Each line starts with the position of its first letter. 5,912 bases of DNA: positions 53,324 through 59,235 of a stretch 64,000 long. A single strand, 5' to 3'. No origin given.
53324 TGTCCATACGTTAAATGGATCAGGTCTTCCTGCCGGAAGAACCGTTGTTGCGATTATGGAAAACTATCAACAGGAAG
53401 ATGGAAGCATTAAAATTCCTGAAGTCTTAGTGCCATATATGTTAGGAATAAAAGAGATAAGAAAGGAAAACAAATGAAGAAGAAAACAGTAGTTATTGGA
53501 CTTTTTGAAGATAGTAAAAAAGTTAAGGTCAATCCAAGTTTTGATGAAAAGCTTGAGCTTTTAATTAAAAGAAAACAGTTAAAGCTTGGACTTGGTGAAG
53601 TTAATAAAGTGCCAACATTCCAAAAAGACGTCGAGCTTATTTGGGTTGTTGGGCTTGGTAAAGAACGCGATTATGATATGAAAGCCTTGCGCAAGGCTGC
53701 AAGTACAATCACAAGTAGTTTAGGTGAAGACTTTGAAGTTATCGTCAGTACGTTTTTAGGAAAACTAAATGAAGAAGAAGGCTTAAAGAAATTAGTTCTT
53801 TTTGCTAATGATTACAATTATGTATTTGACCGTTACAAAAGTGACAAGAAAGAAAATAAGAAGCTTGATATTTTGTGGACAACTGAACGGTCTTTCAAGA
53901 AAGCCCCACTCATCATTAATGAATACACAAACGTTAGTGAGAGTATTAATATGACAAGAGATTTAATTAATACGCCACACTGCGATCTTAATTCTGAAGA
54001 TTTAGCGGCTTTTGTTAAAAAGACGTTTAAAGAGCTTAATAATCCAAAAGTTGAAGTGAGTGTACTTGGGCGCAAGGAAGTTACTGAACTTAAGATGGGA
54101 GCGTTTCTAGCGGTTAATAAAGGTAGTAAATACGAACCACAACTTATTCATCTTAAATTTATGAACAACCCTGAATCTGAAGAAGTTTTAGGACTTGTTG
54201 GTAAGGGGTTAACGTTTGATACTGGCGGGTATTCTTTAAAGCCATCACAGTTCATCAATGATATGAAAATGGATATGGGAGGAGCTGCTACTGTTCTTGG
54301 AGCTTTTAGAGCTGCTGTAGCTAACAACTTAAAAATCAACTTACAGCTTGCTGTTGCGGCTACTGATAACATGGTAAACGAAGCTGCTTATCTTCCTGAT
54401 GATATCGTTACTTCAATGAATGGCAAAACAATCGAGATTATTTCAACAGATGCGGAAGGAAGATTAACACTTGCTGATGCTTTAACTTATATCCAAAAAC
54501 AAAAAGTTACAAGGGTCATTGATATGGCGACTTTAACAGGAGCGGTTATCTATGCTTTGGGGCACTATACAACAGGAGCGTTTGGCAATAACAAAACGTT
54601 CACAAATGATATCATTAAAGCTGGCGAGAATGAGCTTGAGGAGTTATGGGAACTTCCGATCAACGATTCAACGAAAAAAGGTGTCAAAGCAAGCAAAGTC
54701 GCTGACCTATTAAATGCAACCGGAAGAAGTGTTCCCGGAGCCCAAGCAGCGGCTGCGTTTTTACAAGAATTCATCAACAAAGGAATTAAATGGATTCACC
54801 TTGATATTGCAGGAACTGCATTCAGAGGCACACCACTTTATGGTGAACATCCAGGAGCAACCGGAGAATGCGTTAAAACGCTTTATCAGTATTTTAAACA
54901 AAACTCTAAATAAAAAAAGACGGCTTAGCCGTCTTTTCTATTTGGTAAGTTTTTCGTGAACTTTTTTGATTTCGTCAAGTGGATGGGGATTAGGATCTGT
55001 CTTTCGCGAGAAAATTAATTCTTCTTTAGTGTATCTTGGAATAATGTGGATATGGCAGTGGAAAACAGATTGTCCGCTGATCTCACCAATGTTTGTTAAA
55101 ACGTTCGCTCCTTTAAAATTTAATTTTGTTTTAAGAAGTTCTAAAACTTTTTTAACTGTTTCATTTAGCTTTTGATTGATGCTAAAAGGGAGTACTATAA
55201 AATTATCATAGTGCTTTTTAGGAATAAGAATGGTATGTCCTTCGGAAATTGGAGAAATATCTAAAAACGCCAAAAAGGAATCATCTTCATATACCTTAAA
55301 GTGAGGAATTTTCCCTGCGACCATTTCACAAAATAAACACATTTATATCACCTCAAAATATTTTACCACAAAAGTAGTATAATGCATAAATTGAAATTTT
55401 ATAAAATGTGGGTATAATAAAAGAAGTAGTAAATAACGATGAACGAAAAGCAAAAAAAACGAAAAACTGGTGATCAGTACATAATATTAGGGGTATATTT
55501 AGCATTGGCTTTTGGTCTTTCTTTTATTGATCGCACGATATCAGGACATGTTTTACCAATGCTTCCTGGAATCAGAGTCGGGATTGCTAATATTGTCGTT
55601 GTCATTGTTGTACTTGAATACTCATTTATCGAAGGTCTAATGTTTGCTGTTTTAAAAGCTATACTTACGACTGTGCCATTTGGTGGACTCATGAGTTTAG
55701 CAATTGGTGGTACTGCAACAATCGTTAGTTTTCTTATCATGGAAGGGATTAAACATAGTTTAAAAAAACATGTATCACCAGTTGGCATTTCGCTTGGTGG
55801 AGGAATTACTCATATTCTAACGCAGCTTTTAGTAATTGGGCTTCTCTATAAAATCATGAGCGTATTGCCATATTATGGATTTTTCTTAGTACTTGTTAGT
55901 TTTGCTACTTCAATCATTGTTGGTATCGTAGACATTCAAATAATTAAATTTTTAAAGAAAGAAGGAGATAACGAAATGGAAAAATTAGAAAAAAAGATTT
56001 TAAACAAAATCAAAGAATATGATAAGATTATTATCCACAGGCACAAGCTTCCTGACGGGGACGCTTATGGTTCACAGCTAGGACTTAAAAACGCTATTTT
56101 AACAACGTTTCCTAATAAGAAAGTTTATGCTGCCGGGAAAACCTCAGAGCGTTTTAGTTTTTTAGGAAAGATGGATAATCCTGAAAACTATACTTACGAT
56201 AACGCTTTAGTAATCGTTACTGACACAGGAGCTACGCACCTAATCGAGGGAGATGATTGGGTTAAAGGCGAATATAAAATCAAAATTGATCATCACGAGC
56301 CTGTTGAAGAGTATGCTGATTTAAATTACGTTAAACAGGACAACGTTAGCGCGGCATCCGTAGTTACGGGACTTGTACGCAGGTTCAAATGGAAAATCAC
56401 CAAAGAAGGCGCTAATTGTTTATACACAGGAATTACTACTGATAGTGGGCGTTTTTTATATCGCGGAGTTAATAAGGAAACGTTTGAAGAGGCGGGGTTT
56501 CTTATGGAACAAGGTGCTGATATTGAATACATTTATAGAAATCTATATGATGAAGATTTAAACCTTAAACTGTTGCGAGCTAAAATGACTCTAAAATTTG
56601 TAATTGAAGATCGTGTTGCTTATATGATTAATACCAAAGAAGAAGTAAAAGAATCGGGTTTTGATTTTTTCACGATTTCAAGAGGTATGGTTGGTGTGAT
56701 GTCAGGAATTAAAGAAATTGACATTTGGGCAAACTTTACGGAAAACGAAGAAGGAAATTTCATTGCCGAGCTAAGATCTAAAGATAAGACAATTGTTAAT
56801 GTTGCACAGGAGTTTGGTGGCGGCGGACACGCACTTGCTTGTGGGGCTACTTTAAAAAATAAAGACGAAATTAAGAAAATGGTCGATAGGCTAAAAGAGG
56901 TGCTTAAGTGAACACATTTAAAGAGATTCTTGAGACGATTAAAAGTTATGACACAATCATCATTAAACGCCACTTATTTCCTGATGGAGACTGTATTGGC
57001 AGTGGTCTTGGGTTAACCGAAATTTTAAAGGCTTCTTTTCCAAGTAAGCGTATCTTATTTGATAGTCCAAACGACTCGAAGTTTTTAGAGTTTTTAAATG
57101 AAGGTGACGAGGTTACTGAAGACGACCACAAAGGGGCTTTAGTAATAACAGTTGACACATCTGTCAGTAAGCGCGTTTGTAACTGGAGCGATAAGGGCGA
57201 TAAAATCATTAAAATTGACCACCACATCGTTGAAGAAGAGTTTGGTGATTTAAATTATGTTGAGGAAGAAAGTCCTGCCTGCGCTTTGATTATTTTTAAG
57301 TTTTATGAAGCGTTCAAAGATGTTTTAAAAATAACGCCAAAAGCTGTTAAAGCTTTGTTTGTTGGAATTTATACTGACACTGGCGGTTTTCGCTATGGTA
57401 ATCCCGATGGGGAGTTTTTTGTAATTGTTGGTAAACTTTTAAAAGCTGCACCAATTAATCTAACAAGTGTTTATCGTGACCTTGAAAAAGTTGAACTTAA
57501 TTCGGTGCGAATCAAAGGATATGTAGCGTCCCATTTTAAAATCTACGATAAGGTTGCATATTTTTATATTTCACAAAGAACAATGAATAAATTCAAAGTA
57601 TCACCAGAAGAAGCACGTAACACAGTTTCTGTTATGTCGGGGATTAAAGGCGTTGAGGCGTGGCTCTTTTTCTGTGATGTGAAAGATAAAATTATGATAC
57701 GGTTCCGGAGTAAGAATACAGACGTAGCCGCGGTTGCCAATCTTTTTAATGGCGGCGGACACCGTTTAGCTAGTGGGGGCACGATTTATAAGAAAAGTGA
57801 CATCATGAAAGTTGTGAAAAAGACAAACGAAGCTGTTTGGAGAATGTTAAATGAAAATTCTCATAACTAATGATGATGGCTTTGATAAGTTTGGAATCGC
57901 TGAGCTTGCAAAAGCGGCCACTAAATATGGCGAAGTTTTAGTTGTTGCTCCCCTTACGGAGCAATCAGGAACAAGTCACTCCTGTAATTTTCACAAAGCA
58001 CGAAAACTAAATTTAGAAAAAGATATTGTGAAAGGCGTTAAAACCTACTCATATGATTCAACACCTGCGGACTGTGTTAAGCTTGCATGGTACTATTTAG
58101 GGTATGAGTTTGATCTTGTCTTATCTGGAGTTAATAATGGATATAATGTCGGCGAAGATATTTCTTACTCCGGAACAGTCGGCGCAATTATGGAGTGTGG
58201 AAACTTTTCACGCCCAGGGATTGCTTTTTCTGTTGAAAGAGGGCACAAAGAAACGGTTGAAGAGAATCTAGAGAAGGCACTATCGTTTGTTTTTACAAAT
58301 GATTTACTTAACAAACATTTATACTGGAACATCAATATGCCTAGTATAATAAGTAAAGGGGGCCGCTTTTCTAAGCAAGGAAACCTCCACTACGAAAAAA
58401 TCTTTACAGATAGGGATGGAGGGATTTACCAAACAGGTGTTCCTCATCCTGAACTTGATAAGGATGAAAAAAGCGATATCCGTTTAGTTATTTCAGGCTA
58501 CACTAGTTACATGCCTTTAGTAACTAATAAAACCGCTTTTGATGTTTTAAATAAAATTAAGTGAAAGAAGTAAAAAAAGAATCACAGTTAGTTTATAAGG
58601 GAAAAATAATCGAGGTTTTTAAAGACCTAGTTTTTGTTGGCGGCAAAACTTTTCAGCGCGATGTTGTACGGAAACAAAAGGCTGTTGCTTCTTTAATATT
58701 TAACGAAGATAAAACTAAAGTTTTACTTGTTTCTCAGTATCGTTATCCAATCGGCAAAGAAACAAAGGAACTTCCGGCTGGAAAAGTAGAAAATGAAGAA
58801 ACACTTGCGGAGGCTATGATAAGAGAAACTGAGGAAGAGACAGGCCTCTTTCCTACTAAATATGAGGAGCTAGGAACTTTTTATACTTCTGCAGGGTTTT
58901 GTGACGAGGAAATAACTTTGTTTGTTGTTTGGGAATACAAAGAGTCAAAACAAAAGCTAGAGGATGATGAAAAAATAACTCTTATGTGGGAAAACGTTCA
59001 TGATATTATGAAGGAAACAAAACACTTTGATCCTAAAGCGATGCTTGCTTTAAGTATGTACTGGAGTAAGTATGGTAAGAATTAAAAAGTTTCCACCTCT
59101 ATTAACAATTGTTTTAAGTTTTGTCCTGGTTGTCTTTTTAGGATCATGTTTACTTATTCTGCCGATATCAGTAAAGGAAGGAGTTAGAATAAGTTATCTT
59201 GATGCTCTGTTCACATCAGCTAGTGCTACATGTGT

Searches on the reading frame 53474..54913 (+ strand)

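Call 49: search_protein_families(library=pfam, proteins=[window:53474-54913:+], max_evalue=0.00001)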
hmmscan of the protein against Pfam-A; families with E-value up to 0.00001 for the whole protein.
window:53474-54913:+ (479 aa): 2 families
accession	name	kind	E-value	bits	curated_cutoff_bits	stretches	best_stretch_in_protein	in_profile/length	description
PF00883.26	Peptidase_M17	-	2.7e-108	362.4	25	1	159-470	1-309/310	Cytosol aminopeptidase family, catalytic domain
PF02789.23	Peptidase_M17_N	-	2.4e-14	53.8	23.4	1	7-125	1-129/129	Cytosol aminopeptidase family, N-terminal domain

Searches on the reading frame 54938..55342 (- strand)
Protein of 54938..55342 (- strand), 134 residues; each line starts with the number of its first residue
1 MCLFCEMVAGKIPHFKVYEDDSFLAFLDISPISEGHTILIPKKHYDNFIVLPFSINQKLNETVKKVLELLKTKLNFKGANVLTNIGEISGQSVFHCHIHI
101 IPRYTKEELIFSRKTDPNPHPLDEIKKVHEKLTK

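Call 49: search_protein_families(library=pfam, proteins=[window:54938-55342:-], max_evalue=0.00001)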
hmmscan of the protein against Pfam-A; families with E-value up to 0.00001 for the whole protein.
window:54938-55342:- (134 aa): 2 families
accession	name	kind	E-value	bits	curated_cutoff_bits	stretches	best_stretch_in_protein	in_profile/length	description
PF01230.28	HIT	-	9.8e-26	90.7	21.5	1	10-105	2-97/98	HIT domain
PF11969.13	DcpS_C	-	3.7e-14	53.6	24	1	2-102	2-101/114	Scavenger mRNA decapping enzyme C-term binding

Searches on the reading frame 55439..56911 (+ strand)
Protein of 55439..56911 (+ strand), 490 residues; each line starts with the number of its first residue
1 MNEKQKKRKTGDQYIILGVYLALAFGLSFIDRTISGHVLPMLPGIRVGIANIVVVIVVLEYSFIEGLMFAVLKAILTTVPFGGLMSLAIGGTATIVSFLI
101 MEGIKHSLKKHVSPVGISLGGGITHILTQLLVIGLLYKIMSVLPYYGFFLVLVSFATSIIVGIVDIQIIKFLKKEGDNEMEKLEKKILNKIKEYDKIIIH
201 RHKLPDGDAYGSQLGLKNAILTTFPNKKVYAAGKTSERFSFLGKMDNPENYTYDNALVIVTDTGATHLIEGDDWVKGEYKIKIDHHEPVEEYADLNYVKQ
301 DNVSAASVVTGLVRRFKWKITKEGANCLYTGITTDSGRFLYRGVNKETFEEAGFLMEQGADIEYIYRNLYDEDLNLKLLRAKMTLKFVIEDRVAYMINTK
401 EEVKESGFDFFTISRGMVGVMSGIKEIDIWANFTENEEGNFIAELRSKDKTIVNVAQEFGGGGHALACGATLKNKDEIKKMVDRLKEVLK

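Call 49: search_protein_families(library=pfam, proteins=[window:55439-56911:+], max_evalue=0.00001)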
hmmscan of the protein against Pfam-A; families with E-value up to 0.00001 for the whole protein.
window:55439-56911:+ (490 aa): 3 families
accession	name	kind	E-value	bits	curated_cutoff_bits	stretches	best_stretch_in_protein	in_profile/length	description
PF07456.16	Hpre_diP_synt_I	-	7.8e-21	75.1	30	1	22-164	3-143/147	Heptaprenyl diphosphate synthase component I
PF01368.27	DHH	-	5.1e-16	59.5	28.1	1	196-332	1-125/125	DHH family, N-terminal domain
PF02272.25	DHHA1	-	2e-10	41.5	25.9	1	414-490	18-101/102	DHHA1 domain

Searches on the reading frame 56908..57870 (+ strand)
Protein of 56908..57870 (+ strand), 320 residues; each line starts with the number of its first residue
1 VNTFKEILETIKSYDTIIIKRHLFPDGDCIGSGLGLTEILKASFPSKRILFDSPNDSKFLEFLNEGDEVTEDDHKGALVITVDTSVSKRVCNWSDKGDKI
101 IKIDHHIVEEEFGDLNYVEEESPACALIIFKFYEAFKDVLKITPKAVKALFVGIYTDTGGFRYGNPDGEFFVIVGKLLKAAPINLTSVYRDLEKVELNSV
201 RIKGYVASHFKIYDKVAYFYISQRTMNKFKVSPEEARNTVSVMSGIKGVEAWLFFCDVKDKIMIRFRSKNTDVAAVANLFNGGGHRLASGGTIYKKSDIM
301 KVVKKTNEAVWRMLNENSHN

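Call 49: search_protein_families(library=pfam, proteins=[window:56908-57870:+], max_evalue=0.00001)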
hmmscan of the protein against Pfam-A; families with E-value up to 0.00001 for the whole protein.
window:56908-57870:+ (320 aa): 2 families
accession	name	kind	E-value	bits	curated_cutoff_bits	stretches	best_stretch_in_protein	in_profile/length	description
PF01368.27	DHH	-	1.3e-15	58.2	28.1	1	17-154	2-125/125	DHH family, N-terminal domain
PF02272.25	DHHA1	-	1.7e-11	44.9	25.9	1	215-310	3-100/102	DHHA1 domain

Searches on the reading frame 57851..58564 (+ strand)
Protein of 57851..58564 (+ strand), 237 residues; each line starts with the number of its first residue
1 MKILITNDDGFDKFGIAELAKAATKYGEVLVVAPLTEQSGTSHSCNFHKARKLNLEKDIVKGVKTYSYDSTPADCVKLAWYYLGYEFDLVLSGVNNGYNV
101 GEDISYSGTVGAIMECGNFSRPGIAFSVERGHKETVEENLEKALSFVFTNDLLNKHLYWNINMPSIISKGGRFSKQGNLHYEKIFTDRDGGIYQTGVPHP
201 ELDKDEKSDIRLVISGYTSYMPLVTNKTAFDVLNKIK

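Call 49: search_protein_families(library=pfam, proteins=[window:57851-58564:+], max_evalue=0.00001)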
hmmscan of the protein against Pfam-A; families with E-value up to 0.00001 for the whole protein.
window:57851-58564:+ (237 aa): 1 family
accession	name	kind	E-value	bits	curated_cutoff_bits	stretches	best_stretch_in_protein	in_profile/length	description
PF01975.23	SurE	-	4.5e-43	147.7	22.1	1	3-182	1-188/189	Survival protein SurE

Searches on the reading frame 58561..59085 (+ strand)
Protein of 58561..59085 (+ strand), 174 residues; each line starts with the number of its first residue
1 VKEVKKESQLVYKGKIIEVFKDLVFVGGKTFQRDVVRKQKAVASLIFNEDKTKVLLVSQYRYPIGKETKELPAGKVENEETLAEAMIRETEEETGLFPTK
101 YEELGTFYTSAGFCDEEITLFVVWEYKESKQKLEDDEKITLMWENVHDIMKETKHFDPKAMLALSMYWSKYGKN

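Call 49: search_protein_families(library=pfam, proteins=[window:58561-59085:+], max_evalue=0.00001)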
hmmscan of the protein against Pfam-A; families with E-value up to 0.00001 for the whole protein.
window:58561-59085:+ (174 aa): 1 family
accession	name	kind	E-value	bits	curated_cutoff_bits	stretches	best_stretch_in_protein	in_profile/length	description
PF00293.34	NUDIX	-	1.2e-18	67.9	21.1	1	38-161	2-130/134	NUDIX domain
